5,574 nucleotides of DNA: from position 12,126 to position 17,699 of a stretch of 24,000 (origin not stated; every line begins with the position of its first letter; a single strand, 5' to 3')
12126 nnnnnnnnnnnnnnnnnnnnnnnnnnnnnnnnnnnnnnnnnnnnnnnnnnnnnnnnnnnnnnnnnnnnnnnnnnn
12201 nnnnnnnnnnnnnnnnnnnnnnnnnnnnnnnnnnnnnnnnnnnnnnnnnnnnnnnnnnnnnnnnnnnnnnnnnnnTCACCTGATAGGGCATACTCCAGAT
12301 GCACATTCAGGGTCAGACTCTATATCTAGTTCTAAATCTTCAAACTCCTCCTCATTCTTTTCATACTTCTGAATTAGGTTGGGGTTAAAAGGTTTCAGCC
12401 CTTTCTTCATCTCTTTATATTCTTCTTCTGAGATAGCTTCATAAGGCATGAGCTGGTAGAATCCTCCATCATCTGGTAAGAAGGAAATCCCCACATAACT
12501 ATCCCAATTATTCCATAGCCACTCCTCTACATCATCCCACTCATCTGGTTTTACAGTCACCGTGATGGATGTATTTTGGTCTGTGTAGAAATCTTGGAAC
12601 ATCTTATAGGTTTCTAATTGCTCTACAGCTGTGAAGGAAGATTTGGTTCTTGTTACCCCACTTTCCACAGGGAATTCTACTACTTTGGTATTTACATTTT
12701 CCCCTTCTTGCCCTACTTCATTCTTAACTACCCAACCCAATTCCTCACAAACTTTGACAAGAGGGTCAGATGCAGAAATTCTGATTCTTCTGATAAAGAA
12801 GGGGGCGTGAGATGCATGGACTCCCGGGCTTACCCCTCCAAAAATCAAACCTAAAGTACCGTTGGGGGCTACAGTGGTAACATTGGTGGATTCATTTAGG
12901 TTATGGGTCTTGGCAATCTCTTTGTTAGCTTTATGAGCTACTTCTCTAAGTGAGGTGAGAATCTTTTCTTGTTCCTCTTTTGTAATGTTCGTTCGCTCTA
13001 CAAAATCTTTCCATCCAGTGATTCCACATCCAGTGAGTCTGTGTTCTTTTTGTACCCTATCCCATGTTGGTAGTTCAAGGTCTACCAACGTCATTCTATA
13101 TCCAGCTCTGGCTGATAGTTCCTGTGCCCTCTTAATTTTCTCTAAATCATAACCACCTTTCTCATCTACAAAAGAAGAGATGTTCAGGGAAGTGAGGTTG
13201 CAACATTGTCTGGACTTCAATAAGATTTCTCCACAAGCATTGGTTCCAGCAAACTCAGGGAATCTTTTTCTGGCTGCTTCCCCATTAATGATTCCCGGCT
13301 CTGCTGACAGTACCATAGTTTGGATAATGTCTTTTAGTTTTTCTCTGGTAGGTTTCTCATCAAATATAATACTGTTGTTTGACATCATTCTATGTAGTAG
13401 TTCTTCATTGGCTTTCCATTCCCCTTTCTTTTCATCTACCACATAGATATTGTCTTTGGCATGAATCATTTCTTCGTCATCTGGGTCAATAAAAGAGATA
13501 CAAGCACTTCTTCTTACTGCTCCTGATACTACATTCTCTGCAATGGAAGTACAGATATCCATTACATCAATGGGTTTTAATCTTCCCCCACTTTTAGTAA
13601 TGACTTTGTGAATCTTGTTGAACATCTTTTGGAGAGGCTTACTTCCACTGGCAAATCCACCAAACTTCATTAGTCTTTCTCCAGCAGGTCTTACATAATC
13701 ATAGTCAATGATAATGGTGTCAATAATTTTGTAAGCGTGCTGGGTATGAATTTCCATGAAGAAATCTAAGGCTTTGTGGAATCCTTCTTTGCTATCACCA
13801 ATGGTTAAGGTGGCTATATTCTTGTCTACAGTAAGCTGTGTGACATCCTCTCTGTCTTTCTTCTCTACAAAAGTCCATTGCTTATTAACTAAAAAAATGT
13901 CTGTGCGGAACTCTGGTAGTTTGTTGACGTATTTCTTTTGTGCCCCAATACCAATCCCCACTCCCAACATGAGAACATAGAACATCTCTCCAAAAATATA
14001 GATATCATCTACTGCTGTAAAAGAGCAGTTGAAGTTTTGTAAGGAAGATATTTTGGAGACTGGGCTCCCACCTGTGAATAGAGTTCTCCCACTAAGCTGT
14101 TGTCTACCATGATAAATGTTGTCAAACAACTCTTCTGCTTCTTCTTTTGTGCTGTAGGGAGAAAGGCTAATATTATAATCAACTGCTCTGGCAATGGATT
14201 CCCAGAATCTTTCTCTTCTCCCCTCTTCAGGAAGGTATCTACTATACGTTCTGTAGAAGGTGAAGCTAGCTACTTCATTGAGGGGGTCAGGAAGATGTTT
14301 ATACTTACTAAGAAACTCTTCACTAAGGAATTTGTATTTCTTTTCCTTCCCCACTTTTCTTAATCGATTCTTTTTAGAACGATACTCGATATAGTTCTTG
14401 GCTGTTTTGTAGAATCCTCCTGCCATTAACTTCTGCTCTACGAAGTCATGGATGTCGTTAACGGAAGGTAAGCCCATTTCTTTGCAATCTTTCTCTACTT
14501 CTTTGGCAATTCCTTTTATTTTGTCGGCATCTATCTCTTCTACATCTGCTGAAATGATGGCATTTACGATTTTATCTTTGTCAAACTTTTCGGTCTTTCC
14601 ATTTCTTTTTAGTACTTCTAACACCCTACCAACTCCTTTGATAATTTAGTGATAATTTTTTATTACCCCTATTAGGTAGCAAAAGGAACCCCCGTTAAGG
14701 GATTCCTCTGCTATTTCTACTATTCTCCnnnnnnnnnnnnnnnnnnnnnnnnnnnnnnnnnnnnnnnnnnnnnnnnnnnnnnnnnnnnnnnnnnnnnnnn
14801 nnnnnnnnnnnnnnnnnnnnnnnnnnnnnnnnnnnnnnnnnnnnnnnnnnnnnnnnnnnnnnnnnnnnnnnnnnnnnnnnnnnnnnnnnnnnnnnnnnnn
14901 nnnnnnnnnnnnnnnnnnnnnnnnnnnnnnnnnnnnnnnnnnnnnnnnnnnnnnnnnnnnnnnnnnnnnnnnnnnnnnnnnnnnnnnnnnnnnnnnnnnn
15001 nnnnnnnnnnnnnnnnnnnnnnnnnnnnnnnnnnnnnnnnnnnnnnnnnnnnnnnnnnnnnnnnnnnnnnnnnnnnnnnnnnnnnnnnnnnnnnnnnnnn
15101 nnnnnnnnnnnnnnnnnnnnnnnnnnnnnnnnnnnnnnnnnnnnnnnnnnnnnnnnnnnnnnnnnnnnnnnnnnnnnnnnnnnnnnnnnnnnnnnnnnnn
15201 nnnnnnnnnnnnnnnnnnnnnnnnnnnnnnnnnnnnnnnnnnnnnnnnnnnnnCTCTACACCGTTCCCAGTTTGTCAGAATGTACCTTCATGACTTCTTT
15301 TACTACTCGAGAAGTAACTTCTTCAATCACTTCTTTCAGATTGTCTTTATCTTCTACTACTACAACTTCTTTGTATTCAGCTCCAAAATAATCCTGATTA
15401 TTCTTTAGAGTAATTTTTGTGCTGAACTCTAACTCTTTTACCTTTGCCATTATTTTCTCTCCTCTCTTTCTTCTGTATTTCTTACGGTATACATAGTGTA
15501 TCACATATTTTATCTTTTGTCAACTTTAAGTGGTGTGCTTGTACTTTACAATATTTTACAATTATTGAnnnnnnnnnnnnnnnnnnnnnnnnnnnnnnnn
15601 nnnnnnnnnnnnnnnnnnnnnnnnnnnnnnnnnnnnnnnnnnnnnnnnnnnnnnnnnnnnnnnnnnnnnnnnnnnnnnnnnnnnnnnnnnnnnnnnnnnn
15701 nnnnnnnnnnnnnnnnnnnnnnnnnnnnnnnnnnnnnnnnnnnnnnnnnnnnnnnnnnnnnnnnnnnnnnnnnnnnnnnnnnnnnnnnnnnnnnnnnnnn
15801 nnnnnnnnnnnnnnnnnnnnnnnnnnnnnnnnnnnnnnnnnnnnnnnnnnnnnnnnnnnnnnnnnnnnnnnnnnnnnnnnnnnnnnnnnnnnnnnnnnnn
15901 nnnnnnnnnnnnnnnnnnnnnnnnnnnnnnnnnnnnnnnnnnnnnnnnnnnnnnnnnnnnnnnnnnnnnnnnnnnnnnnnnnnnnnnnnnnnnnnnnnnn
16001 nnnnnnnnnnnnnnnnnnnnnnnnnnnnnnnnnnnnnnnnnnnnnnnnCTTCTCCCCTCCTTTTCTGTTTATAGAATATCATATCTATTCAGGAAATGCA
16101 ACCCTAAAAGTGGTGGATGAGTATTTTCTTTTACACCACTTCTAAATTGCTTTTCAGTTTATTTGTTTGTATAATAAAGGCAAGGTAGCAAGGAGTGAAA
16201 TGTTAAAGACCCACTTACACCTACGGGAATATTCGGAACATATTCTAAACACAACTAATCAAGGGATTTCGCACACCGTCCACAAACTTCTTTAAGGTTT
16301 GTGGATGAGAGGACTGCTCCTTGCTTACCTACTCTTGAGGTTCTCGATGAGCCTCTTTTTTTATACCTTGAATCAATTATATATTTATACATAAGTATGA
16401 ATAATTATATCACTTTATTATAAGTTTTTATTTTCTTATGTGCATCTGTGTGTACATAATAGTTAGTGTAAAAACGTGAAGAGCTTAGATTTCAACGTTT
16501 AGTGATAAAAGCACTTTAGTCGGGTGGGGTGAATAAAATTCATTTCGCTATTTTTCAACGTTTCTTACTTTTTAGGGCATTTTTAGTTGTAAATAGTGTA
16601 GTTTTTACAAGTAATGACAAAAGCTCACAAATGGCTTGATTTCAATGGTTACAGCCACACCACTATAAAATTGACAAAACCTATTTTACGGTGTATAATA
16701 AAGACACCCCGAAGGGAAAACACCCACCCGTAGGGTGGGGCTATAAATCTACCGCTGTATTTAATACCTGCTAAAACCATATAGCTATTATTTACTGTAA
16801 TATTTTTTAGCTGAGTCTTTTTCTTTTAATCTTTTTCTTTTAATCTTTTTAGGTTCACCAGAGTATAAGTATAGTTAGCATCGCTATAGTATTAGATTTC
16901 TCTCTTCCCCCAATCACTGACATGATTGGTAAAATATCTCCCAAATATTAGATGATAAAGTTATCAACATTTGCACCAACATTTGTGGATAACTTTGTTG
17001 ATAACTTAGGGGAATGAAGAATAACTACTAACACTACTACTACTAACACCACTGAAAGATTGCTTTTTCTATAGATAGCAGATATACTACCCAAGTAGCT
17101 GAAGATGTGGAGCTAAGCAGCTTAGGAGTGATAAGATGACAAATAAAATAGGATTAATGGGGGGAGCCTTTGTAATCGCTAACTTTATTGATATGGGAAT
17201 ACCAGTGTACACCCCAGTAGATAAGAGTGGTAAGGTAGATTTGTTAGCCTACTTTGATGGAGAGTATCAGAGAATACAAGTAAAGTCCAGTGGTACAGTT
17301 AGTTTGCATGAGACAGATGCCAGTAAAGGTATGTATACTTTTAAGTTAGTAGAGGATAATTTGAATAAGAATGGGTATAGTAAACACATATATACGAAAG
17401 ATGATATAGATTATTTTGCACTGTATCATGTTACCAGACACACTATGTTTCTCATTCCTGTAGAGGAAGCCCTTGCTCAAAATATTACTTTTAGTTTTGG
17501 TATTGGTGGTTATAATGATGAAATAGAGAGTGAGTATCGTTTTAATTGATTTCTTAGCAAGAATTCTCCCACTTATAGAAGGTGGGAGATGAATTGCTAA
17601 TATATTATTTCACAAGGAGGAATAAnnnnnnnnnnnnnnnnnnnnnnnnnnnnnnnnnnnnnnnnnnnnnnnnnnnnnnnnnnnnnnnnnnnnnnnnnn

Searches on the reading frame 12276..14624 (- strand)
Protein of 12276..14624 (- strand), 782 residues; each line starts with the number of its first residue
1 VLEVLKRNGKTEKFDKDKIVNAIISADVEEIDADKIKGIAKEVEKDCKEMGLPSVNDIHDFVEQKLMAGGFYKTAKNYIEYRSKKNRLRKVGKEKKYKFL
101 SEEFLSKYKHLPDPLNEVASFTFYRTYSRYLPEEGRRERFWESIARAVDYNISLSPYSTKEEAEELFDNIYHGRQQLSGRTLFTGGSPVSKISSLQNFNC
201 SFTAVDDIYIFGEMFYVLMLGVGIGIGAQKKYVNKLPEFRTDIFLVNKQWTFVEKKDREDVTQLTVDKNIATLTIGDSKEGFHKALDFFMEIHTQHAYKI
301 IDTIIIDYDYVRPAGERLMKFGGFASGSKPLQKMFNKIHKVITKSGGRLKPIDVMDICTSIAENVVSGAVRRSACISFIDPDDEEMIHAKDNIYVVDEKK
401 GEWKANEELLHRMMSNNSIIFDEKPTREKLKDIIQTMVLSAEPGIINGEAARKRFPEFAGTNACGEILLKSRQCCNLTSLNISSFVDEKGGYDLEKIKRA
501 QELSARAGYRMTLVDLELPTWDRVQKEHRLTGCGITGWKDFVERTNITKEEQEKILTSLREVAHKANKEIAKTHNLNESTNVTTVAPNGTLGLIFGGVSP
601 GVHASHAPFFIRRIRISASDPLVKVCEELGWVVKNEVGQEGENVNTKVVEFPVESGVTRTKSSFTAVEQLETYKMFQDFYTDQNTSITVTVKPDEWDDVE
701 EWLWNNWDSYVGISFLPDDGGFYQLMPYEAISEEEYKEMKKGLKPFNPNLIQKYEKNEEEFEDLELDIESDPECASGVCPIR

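Call 16: search_protein_families(library=pfam, proteins=[window:12276-14624:-], max_evalue=0.001)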
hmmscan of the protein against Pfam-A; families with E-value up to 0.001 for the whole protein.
window:12276-14624:- (782 aa): 4 families
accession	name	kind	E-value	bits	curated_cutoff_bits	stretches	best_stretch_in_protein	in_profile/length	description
PF17975.6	RNR_Alpha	-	3e-19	69.8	26.4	1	100-187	1-101/101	Ribonucleotide reductase alpha domain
PF02867.20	Ribonuc_red_lgC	-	1e-18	67.7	23.9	1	307-552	35-305/523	Ribonucleotide reductase, barrel domain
PF03477.21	ATP-cone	-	2.4e-18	66.9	25.8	1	3-86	2-87/88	ATP cone domain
PF21995.1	RNR-II_ins_dom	-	5.3e-10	39.9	27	1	261-342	25-107/107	B12-dependent ribonucleotide reductase, insertion domain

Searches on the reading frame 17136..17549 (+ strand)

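Call 16: search_protein_families(library=pfam, proteins=[window:17136-17549:+], max_evalue=0.001)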
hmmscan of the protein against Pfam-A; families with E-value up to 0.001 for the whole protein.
window:17136-17549:+ (137 aa): 1 family
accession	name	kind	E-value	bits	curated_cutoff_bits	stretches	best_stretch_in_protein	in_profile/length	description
PF11645.14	PDDEXK_5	-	4.5e-16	59.6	26.1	1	2-117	3-114/138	PD-(D/E)XK endonuclease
